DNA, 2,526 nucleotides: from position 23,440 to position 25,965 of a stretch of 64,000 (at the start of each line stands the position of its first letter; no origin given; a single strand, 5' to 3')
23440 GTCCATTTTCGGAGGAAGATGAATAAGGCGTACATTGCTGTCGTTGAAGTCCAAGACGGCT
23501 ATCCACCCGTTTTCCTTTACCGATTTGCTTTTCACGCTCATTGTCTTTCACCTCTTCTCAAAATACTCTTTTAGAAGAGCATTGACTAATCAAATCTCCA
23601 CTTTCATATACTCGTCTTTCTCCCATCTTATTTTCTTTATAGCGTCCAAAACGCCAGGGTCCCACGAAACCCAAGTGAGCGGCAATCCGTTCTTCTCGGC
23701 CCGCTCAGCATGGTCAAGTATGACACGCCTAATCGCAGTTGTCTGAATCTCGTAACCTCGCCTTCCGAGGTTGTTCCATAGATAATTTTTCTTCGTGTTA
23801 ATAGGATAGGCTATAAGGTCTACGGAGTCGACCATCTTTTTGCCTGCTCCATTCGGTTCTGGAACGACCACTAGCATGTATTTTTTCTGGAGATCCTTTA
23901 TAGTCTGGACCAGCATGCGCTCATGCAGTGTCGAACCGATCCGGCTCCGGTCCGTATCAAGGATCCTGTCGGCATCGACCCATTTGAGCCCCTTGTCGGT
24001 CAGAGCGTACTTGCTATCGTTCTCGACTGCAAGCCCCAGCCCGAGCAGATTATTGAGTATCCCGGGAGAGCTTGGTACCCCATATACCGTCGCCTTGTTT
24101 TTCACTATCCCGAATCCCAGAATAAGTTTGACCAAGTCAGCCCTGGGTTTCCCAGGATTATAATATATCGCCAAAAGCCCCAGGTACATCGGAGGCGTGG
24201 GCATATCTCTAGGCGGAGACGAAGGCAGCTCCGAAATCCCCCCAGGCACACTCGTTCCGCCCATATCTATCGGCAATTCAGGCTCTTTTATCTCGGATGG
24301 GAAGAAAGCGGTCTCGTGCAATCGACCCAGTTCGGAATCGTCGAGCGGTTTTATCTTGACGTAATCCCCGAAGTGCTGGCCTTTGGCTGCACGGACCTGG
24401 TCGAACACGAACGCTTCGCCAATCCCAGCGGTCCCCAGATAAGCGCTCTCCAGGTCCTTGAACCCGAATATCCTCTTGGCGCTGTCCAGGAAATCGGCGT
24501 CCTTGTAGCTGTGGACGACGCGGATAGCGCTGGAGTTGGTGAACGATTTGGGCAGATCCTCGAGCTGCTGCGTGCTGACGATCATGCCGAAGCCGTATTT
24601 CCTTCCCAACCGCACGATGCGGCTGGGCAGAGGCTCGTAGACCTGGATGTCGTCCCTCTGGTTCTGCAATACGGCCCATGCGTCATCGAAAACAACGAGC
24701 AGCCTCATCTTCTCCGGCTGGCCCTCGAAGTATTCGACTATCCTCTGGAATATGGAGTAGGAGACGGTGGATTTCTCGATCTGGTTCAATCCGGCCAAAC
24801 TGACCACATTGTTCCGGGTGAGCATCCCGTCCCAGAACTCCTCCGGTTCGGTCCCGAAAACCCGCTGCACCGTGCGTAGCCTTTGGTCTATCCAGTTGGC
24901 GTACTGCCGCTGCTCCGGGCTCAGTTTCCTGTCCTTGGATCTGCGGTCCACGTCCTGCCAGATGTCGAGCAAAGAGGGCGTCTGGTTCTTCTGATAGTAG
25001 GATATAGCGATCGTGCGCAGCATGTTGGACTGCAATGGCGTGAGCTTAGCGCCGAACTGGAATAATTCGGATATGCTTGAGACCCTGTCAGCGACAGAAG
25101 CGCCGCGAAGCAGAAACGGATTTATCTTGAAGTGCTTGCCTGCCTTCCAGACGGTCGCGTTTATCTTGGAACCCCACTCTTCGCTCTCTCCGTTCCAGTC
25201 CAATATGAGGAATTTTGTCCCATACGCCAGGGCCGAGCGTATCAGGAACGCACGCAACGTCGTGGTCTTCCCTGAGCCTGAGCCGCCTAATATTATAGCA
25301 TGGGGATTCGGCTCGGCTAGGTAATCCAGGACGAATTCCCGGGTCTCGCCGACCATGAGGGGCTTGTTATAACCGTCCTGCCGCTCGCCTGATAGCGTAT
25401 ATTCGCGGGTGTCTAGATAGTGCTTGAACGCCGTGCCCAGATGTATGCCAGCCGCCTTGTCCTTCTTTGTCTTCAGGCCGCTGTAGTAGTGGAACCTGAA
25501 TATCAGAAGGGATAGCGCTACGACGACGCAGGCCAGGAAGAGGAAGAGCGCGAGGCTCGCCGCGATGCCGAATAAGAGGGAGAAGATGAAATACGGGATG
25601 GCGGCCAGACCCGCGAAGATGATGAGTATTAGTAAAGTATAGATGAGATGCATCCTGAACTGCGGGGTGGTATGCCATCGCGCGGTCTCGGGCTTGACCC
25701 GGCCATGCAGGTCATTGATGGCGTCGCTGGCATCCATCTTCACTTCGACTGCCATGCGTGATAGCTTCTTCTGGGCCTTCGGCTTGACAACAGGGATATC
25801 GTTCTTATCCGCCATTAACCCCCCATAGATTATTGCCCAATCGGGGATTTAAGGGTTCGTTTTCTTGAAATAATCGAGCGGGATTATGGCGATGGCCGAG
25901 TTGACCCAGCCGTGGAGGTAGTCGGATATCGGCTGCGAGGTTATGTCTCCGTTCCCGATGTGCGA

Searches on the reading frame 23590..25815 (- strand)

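Call 21: search_protein_families(library=pfam, max_evalue=0.01, proteins=[window:23590-25815:-])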
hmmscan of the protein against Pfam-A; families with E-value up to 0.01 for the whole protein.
window:23590-25815:- (741 aa): 9 families
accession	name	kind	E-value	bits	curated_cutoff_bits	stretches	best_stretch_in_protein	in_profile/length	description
PF01935.23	DUF87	-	3.7e-07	30.9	23.2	1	171-355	24-216/220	Helicase HerA, central domain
PF12846.13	AAA_10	-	2.8e-06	27.1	27.5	0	169-220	20-70/362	AAA-like domain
PF01580.24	FtsK_SpoIIIE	-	6e-06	26.3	24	1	161-197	31-65/221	FtsK/SpoIIIE family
PF05872.18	HerA_C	-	0.00017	20.8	22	0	364-437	251-321/502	Helicase HerA-like C-terminal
PF24389.1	ORC-CDC6-like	-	0.0025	17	27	1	164-198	27-60/571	ORC-CDC6-like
PF25199.1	nSTAND_NTPase5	-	0.0031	17.8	34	0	168-210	39-81/145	Novel STAND NTPase 5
PF04665.18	Pox_A32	-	0.0034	17.3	22.8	0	161-205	4-48/242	Poxvirus A32 protein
PF10412.15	TrwB_AAD_bind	-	0.0045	16.4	20.5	0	171-210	16-54/387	Type IV secretion-system coupling protein DNA-binding domain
PF02534.20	T4SS-DNA_transf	-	0.0048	16.2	20.1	1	134-220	13-91/468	Type IV secretory system Conjugative DNA transfer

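Call 58: search_protein_families(library=padloc, max_evalue=0.01, proteins=[window:23590-25815:-])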
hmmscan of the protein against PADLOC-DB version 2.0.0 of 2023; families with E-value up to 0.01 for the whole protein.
window:23590-25815:- (741 aa): 12 families
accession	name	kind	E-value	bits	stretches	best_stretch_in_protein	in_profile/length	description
PDLC04140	mad8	-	2e-16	58.4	1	168-471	25-287/314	mads_8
PDLC04105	HerA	-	1.2e-07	28.8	1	172-217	168-213/576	-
PDLC01055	HerA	-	1.4e-07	28.8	1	335-434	383-480/532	Type III coevolved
PDLC04102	HerA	-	1.4e-06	24.9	1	170-213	175-224/654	-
PDLC02684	DndH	-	1.7e-06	23.8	1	170-436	1367-1659/1715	DndH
PDLC04103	HerA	-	5.6e-06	23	0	399-471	471-544/579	-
PDLC04100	HerA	-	2.8e-05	21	0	305-419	378-490/580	-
PDLC02185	HerA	-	0.00011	19.1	0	303-418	379-495/585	-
PDLC04098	HerA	-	0.00053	16.7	0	398-422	560-584/686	-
PDLC04097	HerA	-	0.00073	16.3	0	170-212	160-209/618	-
PDLC02685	DndH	-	0.0036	13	1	170-427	1334-1610/1678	DndH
PDLC02683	DndH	-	0.0038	13.1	1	363-444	1261-1338/1389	DndH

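Call 59: search_protein_families(library=ncbifam, max_evalue=0.01, proteins=[window:23590-25815:-])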
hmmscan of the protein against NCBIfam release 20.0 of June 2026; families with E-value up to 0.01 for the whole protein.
window:23590-25815:- (741 aa): 11 families
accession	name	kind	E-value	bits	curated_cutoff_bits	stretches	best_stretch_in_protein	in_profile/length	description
NF041017.1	DNA_import_CedB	equivalog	1.4e-17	63.6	700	1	168-423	273-521/590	DNA import protein CedB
NF053655.1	CedD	equivalog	1.5e-15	56.9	600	1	172-438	223-480/527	DNA-translocating ATPase CedD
TIGR00929.1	VirB4_CagE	subfamily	5.7e-10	38.1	643.1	1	169-431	436-690/792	VirB4 family type IV secretion/conjugal transfer ATPase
NF045975.1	VirB4_plasma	equivalog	1.6e-08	32.8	590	1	172-236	517-582/894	Mbov_0397 family ICE element conjugal transfer ATPase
TIGR02746.1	TraC-F-type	equivalog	3.6e-05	21.9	567.05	1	349-424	619-691/800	type IV secretion system protein TraC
NF033849.1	ser_rich_anae_1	subfamily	9.4e-05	19.9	650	1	367-441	1014-1094/1163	serine-rich protein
NF040937.1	HerA_Thermprot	equivalog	0.00017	20.2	800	1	172-470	142-448/487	DNA double-strand break repair helicase HerA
NF045971.1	conju_CD1110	equivalog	0.00034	19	325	1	168-224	413-469/752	VirB4-like conjugal transfer ATPase, CD1110 family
NF042943.1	HerA_antiphage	equivalog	0.0013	17.4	800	0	306-419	373-484/566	anti-phage-associated helicase HerA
TIGR03925.1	T7SS_EccC_b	equivalog_domain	0.0043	15.4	346.55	0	167-200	73-106/564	type VII secretion protein EccCb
NF010447.0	PRK13873.1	equivalog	0.0076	14.2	1020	0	336-430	608-692/815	conjugal transfer protein TrbE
